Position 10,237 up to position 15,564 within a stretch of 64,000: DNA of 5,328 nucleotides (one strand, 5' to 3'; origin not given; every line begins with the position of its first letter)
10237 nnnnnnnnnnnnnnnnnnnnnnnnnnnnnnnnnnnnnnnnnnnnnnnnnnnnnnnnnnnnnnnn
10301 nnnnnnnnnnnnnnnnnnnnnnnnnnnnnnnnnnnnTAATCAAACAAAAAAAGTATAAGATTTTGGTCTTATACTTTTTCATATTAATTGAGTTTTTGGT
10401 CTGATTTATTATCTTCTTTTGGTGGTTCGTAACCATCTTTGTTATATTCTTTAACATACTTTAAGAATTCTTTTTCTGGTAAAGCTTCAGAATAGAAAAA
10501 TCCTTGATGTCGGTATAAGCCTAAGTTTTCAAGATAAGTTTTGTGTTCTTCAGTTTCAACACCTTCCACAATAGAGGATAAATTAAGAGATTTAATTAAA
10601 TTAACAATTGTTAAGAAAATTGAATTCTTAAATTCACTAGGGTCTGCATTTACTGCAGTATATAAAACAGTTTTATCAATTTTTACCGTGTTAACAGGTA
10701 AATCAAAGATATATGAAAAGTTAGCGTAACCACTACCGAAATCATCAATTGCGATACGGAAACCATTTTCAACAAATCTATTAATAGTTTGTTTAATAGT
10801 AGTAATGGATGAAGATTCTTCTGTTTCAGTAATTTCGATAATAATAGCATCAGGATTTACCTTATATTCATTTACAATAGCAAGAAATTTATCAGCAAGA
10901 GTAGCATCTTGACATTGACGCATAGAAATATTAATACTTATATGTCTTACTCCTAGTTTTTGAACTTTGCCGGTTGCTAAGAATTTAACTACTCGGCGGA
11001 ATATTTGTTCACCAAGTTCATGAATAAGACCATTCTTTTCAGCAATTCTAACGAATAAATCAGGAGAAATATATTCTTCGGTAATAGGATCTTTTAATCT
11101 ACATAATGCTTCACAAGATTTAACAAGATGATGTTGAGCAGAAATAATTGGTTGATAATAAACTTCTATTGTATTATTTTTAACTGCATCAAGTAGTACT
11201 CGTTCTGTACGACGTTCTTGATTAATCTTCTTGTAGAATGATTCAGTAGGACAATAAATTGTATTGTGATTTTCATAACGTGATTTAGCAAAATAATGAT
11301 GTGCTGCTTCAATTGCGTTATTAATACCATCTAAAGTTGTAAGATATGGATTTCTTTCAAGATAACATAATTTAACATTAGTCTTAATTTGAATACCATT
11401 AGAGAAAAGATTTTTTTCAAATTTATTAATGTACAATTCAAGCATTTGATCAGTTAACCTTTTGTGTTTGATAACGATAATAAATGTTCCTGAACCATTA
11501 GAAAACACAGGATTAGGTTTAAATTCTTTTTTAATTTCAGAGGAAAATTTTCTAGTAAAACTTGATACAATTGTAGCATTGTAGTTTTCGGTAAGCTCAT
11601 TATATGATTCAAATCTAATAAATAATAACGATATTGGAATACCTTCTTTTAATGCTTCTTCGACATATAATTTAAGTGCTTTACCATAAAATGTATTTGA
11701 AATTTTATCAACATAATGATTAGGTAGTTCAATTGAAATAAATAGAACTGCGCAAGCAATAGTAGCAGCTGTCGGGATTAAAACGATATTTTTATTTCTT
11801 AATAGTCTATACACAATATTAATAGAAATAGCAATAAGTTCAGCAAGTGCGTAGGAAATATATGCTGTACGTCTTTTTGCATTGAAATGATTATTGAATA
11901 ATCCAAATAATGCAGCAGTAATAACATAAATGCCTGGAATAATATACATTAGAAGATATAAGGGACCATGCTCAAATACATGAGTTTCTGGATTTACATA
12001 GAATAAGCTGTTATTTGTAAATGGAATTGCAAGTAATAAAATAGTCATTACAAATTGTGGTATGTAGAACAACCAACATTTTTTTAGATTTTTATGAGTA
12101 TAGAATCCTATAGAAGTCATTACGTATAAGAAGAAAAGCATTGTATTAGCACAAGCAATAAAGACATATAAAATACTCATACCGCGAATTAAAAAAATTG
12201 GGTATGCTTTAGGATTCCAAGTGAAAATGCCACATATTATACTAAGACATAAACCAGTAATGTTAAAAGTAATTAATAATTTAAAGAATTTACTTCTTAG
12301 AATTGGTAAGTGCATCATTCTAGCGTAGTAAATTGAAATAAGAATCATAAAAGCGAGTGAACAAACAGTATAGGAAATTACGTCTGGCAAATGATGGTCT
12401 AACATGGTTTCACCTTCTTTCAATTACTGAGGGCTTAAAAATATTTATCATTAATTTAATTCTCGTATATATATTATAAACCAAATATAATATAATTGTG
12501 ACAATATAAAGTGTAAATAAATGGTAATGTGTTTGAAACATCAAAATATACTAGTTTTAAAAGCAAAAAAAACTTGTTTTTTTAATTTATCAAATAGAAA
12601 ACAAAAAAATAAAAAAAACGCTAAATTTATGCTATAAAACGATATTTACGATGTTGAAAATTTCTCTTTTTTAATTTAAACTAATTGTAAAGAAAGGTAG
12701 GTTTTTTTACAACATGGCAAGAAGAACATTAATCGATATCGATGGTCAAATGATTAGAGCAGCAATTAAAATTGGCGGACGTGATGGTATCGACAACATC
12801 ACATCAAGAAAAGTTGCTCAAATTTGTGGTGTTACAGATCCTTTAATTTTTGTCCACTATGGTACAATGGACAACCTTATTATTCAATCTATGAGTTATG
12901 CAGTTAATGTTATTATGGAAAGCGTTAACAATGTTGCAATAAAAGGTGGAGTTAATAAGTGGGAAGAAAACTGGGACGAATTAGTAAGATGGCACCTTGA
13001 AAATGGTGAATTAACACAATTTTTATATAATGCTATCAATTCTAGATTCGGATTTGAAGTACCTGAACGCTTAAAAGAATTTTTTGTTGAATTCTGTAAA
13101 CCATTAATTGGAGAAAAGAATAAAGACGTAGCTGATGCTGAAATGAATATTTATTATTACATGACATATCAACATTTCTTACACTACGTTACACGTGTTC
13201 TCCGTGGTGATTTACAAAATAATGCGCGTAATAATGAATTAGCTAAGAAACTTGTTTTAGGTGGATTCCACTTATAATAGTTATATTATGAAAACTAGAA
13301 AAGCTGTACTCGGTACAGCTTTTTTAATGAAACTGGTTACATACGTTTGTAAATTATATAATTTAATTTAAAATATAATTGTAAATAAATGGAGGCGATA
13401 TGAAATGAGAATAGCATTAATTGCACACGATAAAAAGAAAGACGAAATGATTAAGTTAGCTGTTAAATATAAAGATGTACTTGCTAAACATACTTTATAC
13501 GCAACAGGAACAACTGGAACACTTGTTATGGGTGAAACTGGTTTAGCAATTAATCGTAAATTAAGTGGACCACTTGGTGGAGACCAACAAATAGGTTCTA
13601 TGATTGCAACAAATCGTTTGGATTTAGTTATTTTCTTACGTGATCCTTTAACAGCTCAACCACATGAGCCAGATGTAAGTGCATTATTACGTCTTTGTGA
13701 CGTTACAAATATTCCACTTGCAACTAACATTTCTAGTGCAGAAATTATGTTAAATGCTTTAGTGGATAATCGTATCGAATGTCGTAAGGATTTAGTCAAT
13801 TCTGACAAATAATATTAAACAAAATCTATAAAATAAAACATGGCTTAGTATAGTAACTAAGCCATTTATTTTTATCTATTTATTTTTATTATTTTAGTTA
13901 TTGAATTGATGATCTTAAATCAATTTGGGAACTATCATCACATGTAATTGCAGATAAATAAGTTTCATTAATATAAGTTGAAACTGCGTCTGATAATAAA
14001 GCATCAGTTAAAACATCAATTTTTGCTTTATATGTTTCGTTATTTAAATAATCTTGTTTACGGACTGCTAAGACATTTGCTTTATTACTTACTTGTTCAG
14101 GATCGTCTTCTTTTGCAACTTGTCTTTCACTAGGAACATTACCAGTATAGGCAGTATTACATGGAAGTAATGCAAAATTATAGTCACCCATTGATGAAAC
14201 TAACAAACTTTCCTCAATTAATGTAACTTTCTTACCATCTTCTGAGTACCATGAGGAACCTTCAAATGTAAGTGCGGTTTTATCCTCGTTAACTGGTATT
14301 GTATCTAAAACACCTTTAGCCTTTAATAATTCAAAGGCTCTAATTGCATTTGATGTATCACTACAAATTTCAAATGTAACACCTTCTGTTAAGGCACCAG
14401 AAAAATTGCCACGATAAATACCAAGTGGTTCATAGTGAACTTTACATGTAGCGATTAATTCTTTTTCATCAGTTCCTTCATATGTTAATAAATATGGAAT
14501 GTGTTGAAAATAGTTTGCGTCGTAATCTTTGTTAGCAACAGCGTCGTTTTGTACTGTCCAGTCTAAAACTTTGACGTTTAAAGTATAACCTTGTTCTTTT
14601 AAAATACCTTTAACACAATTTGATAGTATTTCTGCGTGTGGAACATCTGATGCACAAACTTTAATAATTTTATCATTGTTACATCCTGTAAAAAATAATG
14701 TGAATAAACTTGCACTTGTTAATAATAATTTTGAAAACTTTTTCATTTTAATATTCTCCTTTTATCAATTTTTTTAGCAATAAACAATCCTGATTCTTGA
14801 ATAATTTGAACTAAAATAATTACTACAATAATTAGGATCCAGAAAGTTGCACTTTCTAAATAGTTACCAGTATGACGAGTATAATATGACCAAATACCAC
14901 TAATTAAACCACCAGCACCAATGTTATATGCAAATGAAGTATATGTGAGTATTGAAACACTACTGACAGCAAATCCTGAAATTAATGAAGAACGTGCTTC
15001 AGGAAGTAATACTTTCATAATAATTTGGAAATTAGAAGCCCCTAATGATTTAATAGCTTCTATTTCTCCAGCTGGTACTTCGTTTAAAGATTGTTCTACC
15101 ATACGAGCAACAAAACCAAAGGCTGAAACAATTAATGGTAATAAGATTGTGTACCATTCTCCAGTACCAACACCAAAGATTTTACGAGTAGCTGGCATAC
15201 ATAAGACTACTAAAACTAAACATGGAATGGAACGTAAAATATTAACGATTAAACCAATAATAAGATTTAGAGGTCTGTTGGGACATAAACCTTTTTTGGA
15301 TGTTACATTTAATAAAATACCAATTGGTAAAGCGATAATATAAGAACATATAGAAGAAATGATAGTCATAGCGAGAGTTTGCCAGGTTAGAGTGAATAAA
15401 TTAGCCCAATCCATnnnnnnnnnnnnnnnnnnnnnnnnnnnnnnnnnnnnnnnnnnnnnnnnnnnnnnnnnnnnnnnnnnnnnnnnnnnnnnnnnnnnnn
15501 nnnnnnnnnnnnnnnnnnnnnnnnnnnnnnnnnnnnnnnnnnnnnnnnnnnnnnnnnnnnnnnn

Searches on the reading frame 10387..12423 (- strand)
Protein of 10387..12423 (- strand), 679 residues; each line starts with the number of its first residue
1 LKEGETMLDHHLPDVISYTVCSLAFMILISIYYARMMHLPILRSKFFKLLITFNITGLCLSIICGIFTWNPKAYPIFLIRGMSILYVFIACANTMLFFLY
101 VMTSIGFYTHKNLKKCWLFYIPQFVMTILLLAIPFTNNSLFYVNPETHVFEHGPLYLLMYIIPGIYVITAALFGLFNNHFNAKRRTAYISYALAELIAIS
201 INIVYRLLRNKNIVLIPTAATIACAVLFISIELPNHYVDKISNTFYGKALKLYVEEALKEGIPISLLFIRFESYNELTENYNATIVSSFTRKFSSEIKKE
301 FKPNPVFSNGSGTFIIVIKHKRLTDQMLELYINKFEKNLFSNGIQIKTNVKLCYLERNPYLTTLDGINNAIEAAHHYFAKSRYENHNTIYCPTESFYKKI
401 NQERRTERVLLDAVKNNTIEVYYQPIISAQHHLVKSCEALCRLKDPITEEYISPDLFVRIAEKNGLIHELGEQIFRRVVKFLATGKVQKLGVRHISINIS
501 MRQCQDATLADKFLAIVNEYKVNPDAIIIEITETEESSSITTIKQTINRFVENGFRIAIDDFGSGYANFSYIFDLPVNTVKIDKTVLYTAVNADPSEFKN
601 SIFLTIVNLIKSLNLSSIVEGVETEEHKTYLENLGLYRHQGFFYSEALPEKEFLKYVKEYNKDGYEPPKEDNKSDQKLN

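Call 9: search_protein_families(library=pfam, proteins=[window:10387-12423:-], max_evalue=0.001)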
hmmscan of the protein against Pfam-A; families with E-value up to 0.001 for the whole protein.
window:10387-12423:- (679 aa): 1 family
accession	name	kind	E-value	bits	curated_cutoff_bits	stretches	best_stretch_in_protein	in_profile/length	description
PF00563.25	EAL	-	5.4e-55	186.8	31.3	1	410-646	4-235/236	EAL domain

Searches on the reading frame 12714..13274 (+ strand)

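Call 9: search_protein_families(library=pfam, proteins=[window:12714-13274:+], max_evalue=0.001)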
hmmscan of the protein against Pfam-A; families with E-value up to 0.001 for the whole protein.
window:12714-13274:+ (187 aa): 1 family
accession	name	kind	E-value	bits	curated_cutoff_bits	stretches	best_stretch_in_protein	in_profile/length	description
PF00440.29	TetR_N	-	0.00015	21.9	24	1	14-56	2-44/47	Bacterial regulatory proteins, tetR family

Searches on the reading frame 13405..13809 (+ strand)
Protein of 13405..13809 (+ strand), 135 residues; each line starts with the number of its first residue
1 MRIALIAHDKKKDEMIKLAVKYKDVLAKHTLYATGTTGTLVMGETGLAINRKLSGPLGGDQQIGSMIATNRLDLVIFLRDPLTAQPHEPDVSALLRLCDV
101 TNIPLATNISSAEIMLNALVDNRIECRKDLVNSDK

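Call 9: search_protein_families(library=pfam, proteins=[window:13405-13809:+], max_evalue=0.001)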
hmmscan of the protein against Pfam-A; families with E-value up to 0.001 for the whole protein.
window:13405-13809:+ (135 aa): 1 family
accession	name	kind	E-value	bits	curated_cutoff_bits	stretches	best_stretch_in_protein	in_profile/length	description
PF02142.27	MGS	-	2.9e-16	59.8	24.1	1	14-107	1-94/94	MGS-like domain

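Call 27: find_related_loci(query=window:13405-13809:+, collection=metagenome_contigs, flank=10000)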
Query window:13405-13809:+ (135 aa) in metagenome_contigs; peptide patterns used: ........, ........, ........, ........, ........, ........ (x = any residue, [..] = any of these).
600 stretches matched a pattern (row limit reached: there are more); 566 encode a relative of the query (tblastn E <= 1e-3); the best 80 are kept; 80 distinct loci.
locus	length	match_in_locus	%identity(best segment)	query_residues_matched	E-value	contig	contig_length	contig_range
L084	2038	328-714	82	1-129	1e-69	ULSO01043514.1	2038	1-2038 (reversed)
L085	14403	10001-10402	78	1-134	8e-68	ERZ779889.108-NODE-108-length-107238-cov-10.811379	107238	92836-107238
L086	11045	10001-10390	77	1-130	9e-65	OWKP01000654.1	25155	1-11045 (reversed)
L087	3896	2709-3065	83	1-119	1e-63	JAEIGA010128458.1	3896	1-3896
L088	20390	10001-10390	76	1-130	2e-63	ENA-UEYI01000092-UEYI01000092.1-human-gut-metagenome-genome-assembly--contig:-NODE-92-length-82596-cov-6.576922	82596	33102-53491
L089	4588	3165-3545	79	1-127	2e-63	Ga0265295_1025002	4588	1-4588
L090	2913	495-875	77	1-127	1e-63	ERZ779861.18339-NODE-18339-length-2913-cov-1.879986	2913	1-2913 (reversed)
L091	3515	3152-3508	80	1-119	2e-63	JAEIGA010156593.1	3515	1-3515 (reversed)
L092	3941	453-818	80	1-122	9e-63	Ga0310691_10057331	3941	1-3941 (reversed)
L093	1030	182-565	76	1-128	5e-67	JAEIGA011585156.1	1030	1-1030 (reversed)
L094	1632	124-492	76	1-123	1e-64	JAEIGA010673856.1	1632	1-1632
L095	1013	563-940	76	1-126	1e-66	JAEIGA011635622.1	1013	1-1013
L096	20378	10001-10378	74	1-126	9e-62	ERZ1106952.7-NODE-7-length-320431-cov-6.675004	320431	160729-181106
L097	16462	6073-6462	75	1-129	1e-60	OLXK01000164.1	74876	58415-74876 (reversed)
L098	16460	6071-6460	75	1-129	1e-60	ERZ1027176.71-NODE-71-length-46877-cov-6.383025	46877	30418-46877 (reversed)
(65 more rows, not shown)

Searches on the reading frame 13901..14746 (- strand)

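Call 9: search_protein_families(library=pfam, proteins=[window:13901-14746:-], max_evalue=0.001)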
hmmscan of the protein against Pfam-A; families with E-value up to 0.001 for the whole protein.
window:13901-14746:- (282 aa): 1 family
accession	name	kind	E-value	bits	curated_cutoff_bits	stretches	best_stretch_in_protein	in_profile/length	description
PF03180.19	Lipoprotein_9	-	1.2e-29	103.7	27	1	28-263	1-228/236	NlpA lipoprotein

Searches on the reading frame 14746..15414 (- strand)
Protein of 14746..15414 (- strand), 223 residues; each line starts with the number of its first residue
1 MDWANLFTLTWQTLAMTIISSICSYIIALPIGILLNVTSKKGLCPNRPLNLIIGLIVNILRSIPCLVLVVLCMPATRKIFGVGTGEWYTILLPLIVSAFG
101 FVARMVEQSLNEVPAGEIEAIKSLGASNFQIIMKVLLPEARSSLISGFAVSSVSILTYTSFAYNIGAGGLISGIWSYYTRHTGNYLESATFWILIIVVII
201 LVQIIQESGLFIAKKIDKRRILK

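Call 9: search_protein_families(library=pfam, proteins=[window:14746-15414:-], max_evalue=0.001)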
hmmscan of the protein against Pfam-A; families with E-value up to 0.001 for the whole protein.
window:14746-15414:- (223 aa): 1 family
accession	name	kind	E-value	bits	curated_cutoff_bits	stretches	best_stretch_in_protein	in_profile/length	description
PF00528.27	BPD_transp_1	-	3.4e-21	76.2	26.4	1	29-203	2-169/184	Binding-protein-dependent transport system inner membrane component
